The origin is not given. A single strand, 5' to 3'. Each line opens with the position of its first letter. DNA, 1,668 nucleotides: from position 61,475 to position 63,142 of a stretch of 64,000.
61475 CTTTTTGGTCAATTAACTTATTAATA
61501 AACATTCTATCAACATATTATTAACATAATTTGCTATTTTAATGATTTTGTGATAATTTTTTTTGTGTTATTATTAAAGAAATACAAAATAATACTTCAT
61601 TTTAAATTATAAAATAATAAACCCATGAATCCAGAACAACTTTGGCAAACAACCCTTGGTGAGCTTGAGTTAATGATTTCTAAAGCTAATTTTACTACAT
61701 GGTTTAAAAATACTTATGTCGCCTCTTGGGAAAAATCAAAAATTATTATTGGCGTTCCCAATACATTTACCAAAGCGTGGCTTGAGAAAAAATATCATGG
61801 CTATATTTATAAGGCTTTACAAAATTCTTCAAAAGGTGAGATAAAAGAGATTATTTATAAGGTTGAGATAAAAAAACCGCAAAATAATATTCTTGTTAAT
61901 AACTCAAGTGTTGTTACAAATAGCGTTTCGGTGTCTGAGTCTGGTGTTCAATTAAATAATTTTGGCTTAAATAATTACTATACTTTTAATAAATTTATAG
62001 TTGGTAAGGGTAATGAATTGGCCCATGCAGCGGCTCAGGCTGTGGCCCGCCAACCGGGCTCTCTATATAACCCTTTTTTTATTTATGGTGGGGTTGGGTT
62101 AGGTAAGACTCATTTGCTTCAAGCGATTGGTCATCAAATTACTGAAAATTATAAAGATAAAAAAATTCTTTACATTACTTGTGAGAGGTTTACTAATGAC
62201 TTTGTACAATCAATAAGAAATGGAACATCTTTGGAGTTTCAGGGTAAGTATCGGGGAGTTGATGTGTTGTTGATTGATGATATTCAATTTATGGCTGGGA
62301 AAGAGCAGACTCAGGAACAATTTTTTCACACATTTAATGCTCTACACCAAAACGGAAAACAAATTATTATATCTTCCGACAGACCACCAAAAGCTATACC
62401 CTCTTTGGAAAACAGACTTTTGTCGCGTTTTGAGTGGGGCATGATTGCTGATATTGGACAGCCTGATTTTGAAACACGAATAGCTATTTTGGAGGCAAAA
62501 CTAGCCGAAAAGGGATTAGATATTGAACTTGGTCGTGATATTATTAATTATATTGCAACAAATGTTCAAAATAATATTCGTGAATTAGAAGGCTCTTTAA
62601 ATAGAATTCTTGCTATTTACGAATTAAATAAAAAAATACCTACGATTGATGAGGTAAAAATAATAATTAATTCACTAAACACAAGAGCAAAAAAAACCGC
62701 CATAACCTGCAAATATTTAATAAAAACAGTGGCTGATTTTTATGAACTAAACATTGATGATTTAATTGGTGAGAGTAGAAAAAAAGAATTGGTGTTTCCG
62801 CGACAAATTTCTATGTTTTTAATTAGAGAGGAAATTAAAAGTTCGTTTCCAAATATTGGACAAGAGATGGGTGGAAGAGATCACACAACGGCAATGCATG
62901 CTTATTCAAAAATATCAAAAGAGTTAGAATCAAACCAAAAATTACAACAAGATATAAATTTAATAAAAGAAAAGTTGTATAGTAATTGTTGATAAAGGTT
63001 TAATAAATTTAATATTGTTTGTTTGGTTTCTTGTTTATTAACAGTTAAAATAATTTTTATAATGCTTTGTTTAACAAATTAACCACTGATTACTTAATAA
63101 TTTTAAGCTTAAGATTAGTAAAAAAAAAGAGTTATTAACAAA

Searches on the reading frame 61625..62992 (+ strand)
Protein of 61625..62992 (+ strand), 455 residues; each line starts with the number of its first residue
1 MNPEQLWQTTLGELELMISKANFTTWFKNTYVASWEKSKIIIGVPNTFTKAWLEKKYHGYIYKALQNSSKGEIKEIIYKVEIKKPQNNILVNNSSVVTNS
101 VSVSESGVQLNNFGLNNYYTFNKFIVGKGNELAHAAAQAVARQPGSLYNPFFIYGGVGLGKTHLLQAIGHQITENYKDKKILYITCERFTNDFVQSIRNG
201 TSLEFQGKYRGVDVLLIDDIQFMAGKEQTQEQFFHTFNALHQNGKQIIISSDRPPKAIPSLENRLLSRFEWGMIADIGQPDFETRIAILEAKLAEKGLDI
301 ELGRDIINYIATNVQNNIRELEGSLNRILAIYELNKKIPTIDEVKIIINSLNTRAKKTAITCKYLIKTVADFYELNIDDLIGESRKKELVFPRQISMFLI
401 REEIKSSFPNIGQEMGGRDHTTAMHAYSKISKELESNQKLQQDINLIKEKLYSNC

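Call 54: list_cluster_members(proteins=[window:61625-62992:+, window:52395-53678:+, window:57412-57729:-])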
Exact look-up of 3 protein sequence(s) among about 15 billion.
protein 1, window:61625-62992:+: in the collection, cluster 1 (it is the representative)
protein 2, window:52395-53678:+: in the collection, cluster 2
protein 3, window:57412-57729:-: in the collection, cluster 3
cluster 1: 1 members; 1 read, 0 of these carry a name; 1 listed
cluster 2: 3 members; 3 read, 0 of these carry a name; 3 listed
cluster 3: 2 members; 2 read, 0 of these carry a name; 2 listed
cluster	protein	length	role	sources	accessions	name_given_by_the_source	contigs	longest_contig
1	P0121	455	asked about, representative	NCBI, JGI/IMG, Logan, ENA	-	-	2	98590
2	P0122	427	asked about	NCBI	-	-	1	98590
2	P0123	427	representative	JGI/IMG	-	-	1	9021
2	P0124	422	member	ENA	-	-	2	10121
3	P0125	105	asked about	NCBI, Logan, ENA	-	-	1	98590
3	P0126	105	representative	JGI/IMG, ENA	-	-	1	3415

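Call 56: find_encoding_contigs(protein=window:61625-62992:+, flank=10000, max_places=3)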
Protein window:61625-62992:+ (455 aa): 4 contigs read that carry it; 3 places shown.
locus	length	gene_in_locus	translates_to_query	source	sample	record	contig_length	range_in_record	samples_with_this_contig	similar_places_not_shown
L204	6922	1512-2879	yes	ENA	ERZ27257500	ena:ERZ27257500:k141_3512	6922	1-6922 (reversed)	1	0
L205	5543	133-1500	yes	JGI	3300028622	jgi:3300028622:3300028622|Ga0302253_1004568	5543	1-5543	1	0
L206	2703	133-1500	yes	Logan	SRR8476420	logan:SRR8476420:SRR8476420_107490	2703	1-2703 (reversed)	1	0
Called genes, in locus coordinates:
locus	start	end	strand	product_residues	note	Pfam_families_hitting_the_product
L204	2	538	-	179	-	?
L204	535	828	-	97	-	PF01809:YidD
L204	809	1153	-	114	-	PF00825:Ribonuclease_P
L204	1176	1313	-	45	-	PF00468:Ribosomal_L34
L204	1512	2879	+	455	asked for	PF11638:DnaA_N, PF00308:Bac_DnaA, PF00004:AAA (weak), PF01695:IstB_IS21 (weak), PF08299:Bac_DnaA_C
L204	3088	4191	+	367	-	PF00712:DNA_pol3_beta, PF02767:DNA_pol3_beta_2, PF02768:DNA_pol3_beta_3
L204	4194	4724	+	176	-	PF00156:Pribosyltran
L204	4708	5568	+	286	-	PF01048:PNP_UDP_1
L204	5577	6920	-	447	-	?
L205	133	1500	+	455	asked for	PF11638:DnaA_N, PF00308:Bac_DnaA, PF00004:AAA (weak), PF01695:IstB_IS21 (weak), PF08299:Bac_DnaA_C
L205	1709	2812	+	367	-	PF00712:DNA_pol3_beta, PF02767:DNA_pol3_beta_2, PF02768:DNA_pol3_beta_3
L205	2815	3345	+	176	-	PF00156:Pribosyltran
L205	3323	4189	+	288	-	PF01048:PNP_UDP_1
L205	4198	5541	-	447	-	?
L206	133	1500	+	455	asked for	PF11638:DnaA_N, PF00308:Bac_DnaA, PF00004:AAA (weak), PF01695:IstB_IS21 (weak), PF08299:Bac_DnaA_C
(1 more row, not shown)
